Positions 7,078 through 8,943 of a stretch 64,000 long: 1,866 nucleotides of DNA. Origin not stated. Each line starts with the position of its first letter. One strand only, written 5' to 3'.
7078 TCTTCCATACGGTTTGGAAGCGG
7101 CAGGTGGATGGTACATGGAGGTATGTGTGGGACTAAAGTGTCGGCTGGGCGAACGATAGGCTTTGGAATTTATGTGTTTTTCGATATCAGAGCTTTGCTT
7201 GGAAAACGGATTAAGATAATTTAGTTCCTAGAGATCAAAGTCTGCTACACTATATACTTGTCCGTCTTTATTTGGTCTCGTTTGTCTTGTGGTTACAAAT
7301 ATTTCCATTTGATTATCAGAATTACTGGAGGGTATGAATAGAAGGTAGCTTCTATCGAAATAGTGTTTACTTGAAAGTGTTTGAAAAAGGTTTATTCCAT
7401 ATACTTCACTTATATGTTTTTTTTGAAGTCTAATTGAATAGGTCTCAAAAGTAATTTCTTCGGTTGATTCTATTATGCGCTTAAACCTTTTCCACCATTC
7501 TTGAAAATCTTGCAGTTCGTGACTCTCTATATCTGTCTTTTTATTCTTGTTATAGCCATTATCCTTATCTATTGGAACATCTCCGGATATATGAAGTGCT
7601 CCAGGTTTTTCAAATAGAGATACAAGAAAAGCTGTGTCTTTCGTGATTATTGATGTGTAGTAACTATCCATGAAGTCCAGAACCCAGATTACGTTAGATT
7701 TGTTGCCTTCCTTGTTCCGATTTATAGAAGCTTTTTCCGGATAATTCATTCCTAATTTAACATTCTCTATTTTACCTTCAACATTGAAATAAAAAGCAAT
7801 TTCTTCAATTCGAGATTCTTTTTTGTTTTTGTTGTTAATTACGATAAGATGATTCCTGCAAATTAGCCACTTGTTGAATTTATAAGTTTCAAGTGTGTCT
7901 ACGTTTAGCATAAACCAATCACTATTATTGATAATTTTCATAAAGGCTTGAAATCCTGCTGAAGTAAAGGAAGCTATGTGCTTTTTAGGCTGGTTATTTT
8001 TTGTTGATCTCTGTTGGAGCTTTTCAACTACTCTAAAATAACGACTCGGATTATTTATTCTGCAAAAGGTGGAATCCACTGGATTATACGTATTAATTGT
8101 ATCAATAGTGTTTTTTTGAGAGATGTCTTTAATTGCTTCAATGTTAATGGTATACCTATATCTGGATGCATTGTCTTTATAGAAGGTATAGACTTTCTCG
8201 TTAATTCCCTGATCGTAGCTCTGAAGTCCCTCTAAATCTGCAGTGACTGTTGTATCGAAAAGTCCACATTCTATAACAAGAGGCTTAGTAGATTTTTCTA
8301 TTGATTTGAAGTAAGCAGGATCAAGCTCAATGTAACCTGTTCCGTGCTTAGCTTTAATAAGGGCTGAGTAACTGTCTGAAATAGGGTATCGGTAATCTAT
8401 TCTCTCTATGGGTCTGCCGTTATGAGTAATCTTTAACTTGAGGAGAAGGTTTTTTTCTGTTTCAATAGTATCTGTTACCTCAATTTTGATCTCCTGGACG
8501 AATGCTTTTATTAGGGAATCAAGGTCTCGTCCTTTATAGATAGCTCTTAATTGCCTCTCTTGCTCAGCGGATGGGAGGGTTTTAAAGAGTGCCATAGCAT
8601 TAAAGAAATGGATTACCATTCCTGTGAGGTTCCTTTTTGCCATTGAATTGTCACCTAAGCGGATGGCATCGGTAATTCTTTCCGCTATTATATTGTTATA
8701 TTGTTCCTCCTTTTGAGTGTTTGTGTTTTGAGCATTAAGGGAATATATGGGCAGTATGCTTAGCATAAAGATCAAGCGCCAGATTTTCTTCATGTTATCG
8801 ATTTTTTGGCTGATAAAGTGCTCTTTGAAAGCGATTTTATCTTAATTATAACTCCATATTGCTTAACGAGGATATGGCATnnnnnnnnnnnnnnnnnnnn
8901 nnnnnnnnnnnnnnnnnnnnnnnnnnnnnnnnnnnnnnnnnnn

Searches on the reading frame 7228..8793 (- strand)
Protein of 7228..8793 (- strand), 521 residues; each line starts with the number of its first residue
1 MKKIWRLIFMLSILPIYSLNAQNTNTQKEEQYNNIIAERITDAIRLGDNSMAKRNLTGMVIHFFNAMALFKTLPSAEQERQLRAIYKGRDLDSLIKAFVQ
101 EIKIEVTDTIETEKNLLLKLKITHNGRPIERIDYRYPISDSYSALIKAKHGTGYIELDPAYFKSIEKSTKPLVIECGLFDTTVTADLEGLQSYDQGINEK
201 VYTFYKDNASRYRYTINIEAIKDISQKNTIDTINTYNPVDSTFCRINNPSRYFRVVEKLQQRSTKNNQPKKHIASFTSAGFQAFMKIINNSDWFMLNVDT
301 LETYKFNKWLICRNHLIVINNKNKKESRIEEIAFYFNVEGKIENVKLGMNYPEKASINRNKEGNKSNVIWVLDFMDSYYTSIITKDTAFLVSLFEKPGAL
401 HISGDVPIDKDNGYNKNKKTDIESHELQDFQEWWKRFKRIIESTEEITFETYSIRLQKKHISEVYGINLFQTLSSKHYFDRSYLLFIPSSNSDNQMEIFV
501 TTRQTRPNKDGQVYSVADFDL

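Call 12: find_encoding_contigs(protein=window:7228-8793:-, flank=10000, max_places=10)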
Protein window:7228-8793:- (521 aa): no gene with exactly this product is on record in the collection.

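Call 16: search_protein_families(library=pfam, proteins=[window:7228-8793:-], max_evalue=0.001)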
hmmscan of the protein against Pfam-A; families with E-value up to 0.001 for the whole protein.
window:7228-8793:- (521 aa): 0 families
